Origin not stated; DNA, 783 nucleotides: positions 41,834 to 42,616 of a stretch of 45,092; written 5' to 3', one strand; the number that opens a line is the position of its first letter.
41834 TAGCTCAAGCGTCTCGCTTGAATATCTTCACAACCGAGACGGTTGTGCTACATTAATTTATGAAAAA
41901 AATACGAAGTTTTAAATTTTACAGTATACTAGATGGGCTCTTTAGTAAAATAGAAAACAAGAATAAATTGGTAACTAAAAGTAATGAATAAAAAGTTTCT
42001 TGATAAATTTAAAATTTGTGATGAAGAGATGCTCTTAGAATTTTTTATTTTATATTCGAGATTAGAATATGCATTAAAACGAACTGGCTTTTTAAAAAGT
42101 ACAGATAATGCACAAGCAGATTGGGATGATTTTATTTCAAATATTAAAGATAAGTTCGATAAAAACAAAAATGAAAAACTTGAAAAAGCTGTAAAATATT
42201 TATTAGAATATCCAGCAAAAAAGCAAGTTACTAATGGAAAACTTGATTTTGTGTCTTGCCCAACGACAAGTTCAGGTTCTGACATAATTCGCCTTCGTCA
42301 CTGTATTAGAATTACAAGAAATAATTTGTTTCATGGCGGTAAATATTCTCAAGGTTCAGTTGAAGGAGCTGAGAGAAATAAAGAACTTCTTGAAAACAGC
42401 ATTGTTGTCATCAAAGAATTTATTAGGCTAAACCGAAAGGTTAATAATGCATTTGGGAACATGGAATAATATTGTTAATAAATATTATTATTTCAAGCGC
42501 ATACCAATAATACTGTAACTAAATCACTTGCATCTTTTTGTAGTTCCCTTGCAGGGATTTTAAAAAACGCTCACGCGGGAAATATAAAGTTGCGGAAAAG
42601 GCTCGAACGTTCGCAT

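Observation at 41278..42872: Nested long inverted repeats enclose an AT-rich single-gene cassette between recR and gyrB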

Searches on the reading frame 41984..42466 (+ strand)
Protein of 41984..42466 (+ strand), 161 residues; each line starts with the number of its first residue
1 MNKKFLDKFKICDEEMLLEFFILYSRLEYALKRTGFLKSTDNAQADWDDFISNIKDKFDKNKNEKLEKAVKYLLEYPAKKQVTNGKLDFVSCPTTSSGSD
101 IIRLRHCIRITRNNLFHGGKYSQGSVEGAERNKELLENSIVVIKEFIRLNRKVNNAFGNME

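Call 10: search_protein_families(library=pfam, proteins=[window:41984-42466:+], max_evalue=1)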
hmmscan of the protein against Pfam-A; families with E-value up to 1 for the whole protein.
window:41984-42466:+ (161 aa): 5 families
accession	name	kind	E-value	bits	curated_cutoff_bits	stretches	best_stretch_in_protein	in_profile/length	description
PF05347.21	Complex1_LYR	-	0.00077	19.8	24.8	1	38-75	17-51/59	Complex 1 protein (LYR family)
PF19500.6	DUF6035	-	0.017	15.5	22.6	1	10-78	61-122/179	Domain of unknown function (DUF6035)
PF16271.10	DUF4924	-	0.096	13.1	30.3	1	16-67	128-179/179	Domain of unknown function (DUF4924)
PF05016.21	ParE_toxin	-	0.12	13.4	23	1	40-82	4-48/89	ParE toxin of type II toxin-antitoxin system, parDE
PF12221.13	HflK_N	-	0.18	12.2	22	0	39-59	18-38/44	Bacterial membrane protein N terminal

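Call 11: search_protein_families(library=padloc, proteins=[window:41984-42466:+], max_evalue=1)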
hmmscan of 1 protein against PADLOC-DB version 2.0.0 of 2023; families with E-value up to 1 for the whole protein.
window:41984-42466:+ (161 aa): 1 family
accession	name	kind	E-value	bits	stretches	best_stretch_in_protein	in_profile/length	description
PDLC01576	Csm2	-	0.056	12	1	14-73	25-78/87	CAS-III-A; effector_SS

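Call 12: search_protein_families(library=ncbifam, proteins=[window:41984-42466:+], max_evalue=1)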
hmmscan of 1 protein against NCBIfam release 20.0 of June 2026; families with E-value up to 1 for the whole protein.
window:41984-42466:+ (161 aa): 0 families

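Call 14: find_homologous_proteins(query=window:41984-42466:+, max_evalue=0.01)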
Query window:41984-42466:+ (161 aa): 28 proteins with E <= 0.01 among 59 candidates.
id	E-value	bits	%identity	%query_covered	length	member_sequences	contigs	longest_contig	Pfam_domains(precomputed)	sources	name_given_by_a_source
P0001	5.4e-101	353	100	100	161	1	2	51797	-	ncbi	-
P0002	4.6e-53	197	59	100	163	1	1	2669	-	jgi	jgi:hypothetical protein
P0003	3.0e-49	185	56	96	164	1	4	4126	-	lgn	-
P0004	2.6e-46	176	54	99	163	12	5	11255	-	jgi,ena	-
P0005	2.3e-43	166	52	96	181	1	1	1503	-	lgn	-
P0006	2.9e-42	162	50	98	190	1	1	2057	-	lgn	-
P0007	4.6e-41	158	53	96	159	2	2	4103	-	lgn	-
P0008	7.4e-41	158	52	99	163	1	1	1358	-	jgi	jgi:hypothetical protein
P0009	3.9e-40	155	53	97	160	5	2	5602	-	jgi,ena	-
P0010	2.9e-39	153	50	95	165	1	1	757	-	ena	-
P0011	1.4e-35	141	48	86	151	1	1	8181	-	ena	-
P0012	1.7e-35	140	50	84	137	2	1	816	-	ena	-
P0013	1.4e-33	134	44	100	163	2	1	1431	-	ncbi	-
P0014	1.5e-33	134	46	95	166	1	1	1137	-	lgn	-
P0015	1.5e-31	128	45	98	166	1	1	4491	-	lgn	-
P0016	7.4e-26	109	39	89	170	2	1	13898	-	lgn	-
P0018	5.7e-22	96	38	89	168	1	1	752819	-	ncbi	-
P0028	3.1e-6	45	31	87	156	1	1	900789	-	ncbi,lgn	-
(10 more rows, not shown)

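Call 15: find_encoding_contigs(protein=window:41984-42466:+, flank=10000, max_places=10)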
Protein window:41984-42466:+ (161 aa): no gene with exactly this product is on record in the collection.

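Call 16: find_encoding_contigs(protein=P0001, flank=10000, max_places=10)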
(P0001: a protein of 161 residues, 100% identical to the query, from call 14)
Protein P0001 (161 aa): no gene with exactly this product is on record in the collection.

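Call 18: find_encoding_contigs(protein=P0004, flank=6000, max_places=5)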
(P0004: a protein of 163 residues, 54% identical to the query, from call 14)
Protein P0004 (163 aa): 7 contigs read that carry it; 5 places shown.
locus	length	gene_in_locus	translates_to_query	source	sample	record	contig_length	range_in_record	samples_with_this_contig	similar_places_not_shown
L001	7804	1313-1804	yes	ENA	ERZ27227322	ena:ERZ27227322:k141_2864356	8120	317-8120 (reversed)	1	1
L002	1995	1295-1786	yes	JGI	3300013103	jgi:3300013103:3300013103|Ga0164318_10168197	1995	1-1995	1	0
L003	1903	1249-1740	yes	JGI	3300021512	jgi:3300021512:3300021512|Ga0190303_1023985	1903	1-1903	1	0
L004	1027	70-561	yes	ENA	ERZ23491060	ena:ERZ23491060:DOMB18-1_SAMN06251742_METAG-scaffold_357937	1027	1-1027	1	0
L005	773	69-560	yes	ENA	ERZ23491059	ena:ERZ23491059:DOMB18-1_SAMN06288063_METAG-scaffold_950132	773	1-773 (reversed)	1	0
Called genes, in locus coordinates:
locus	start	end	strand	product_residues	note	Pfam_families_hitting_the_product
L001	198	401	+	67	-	-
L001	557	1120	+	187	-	-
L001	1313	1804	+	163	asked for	-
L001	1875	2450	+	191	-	-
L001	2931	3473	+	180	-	PF04138:GtrA_DPMS_TM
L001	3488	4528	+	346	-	PF01073:3Beta_HSD, PF01370:Epimerase, PF02719:Polysacc_synt_2, PF04321:RmlD_sub_bind, PF16363:GDP_Man_Dehyd, PF07993:NAD_binding_4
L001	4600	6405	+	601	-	-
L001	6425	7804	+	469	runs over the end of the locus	PF01266:DAO (faint), PF01593:Amino_oxidase, PF13450:NAD_binding_8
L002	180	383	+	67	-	-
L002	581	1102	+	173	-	-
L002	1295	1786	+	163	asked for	-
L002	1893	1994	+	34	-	?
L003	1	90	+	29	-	?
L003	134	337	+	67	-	-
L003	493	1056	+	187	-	-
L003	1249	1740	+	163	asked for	-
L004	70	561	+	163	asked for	-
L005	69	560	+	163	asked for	-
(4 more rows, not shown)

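Call 19: find_encoding_contigs(protein=P0018, flank=6000, max_places=3)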
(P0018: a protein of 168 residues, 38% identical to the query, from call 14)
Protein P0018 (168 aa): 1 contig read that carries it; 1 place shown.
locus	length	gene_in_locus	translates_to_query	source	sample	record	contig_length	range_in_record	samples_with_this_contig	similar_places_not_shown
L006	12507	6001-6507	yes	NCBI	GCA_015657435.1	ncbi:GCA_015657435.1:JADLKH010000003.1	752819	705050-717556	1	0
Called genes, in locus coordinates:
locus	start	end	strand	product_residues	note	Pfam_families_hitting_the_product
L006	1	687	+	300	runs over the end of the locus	-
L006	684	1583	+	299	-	-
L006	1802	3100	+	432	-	PF01053:Cys_Met_Meta_PP, PF01041:DegT_DnrJ_EryC1 (weak)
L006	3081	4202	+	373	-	PF12697:Abhydrolase_6 (faint), PF00561:Abhydrolase_1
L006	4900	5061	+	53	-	-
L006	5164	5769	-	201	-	-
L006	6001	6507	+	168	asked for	-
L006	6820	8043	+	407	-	PF20551:DUF6765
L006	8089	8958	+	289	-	-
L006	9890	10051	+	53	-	-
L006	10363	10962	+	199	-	-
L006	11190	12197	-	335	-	PF02493:MORN (weak)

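Call 34: predict_structure(alignment_id=A1)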
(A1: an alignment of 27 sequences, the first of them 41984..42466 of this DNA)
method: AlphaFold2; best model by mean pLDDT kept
length: 161 residues; sequences in the alignment: 27
mean_pLDDT: 85.8   pTM: 0.83
mean pLDDT of the five models: 85.8, 85.8, 85.6, 83.9, 83.2
residues with pLDDT >= 90: 97; 70-90: 35; 50-70: 19; < 50: 10
segments of 3 or more residues with pLDDT < 50: 119-125
pLDDT, mean of each block of 10 residues (from residue 1): 60 84 96 94 93 98 98 92 77 92 96 73 48 87 98 91 45
secondary structure, 60 per line:
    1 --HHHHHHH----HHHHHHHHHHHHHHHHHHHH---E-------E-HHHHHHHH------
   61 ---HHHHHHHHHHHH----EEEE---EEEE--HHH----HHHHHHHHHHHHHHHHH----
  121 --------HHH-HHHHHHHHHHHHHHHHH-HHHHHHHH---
elements in order: H3-9 H14-33 H47-54 H64-75 E80-83 E87-90 H100-116 H133-149 H151-158

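Call 41: fold_search(model_id=the predicted structure, library=pdb)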
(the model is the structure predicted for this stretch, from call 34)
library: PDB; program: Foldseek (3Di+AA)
matches with E <= 10: 57; with E <= 0.001: 0
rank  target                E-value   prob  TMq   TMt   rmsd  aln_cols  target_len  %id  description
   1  2rd9_C                9.3e-01  0.08  0.22  0.20  14.6       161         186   12  Crystal structure of a putative yfit-like metal-dependent hydrolase (bh0186) from bacillus halodurans c-125 at 2.30 A  (released 2007-10-09)
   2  5mdv_l                9.9e-01  0.05  0.17  0.17  15.9       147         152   12  Structure of ArfA and RF2 bound to the 70S ribosome (accommodated state) (released 2016-12-14)
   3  7n2c_SG               1.5e+00  0.04  0.19  0.20  18.6       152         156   15  Elongating 70S ribosome complex in a fusidic acid-stalled intermediate state of translocation bound to EF-G(GDP) (INT (released 2021-07-14)
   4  9r9o_SF               1.5e+00  0.03  0.18  0.15  15.8       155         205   12  Yeast 80S with nascent chain in complex with Ssb1-ADP in the S1 state (released 2025-12-24)
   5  6o8z_g                2.0e+00  0.04  0.19  0.20  19.3       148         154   10  Cryo-EM image reconstruction of the 70S Ribosome Enterococcus faecalis Class04 (released 2020-09-16)
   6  5wlc_L5               2.3e+00  0.03  0.18  0.16  15.7       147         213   14  The complete structure of the small subunit processome (released 2017-09-27)
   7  9t4r_G                2.7e+00  0.03  0.17  0.18  18.8       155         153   11  Staphylococcus aureus 70S initiation complex with a natural mRNA (released 2026-02-25)
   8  8p9a_s5               2.8e+00  0.05  0.21  0.18  12.1       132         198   13  80S yeast ribosome in complex with Methyllissoclimide (released 2024-11-27)
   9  8cvo_I                3.0e+00  0.03  0.19  0.19  19.1       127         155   12  Cutibacterium acnes 30S ribosomal subunit with Sarecycline bound, head domain only in the local refined map (released 2023-03-15)
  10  8rwg_f                3.0e+00  0.02  0.16  0.16  16.9       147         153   13  PAO1 wild-type ribosome, R, reference map (released 2025-02-12)
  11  2jaa_A                3.4e+00  0.02  0.17  0.16  16.5       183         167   15  SeMet substituted Shigella Flexneri Ipad (released 2006-11-30)
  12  9fy0_H                3.5e+00  0.03  0.18  0.16  13.6       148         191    9  Cryo-EM structure of Saccharolobus solfataricus 30S initiation complex bound to Ss-aIF2beta leaderless mRNA (released 2025-01-15)
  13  6spc_g                3.5e+00  0.02  0.17  0.17  19.3       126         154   13  Pseudomonas aeruginosa 30s ribosome from an aminoglycoside resistant clinical isolate (released 2019-10-16)
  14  1iqv                  3.5e+00  0.02  0.17  0.17  15.7       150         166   12  Crystal Structure Analysis of the archaebacterial ribosomal protein S7 (released 2001-08-29)
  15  5ngm_Ag               3.7e+00  0.04  0.21  0.22  13.4       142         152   12  2.9S structure of the 70S ribosome composing the S. aureus 100S complex (released 2017-10-04)
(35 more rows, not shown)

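Call 52: search_solved_structures(query=A1, max_evalue=10, show_alignments=2)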
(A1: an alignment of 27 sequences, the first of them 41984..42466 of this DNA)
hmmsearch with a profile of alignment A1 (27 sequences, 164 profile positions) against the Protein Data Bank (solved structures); distinct sequences matched with E-value up to 10: 3.
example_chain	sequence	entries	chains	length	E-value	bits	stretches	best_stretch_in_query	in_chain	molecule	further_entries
3hp0_A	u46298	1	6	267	0.71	12.8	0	127-152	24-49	Putative polyketide biosynthesis enoyl-CoA hydratase homolog pksH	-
5e7o_A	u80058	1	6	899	2.3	11.1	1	20-89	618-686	DMSO reductase family type II enzyme, molybdopterin subunit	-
4ydd_A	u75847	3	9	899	2.3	11.1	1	20-89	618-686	DMSO reductase family type II enzyme, molybdopterin subunit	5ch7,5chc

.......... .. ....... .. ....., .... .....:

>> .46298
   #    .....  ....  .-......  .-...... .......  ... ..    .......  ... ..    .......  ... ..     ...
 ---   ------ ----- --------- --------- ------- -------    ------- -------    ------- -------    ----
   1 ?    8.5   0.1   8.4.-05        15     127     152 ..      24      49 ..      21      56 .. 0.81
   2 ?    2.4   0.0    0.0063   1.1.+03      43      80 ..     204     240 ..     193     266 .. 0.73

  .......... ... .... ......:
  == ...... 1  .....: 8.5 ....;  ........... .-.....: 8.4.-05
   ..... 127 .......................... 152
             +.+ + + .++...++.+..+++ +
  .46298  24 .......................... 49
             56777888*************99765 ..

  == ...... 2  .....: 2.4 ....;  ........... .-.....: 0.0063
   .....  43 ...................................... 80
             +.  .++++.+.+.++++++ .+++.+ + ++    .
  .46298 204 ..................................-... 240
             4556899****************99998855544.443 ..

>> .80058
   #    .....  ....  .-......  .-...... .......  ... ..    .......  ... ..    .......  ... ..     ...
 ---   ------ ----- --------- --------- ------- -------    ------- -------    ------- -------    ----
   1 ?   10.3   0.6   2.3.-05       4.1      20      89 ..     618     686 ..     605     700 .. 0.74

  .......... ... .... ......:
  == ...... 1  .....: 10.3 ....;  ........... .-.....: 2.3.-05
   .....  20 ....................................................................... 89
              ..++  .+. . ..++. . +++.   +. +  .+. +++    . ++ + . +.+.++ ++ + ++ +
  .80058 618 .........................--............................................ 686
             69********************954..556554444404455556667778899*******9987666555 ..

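Call 60: search_protein_families(library=pfam, alignment_id=A1, max_evalue=0.1)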
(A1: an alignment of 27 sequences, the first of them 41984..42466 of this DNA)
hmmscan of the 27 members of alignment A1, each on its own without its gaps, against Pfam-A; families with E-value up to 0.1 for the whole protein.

A. member 1, window:41984-42466:+ (161 aa): 3 families
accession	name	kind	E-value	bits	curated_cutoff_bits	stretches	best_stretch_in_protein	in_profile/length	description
PF05347.21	Complex1_LYR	-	0.00077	19.8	24.8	1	38-75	17-51/59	Complex 1 protein (LYR family)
PF19500.6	DUF6035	-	0.017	15.5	22.6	1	10-78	61-122/179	Domain of unknown function (DUF6035)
PF16271.10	DUF4924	-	0.096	13.1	30.3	0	16-67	128-179/179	Domain of unknown function (DUF4924)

B. families by the number of members that match (of 27 scanned): 10 families
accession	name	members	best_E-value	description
PF18739.6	HEPN_Apea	3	0.018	Apea-like HEPN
PF05347.21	Complex1_LYR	2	0.00077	Complex 1 protein (LYR family)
PF21909.2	USP_UIM_N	1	0.0051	Ubiquitin-specific protease UIM domain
PF19186.5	DUF5868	1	0.01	Family of unknown function (DUF5868)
PF24657.1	DUF7646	1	0.016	Domain of unknown function (DUF7646)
PF19500.6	DUF6035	1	0.017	Domain of unknown function (DUF6035)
PF19311.4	KELAA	1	0.048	KELAA motif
PF03981.17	Ubiq_cyt_C_chap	1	0.059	Ubiquinol-cytochrome C chaperone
PF09820.16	AAA-ATPase_like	1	0.061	Predicted AAA-ATPase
PF16271.10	DUF4924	1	0.096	Domain of unknown function (DUF4924)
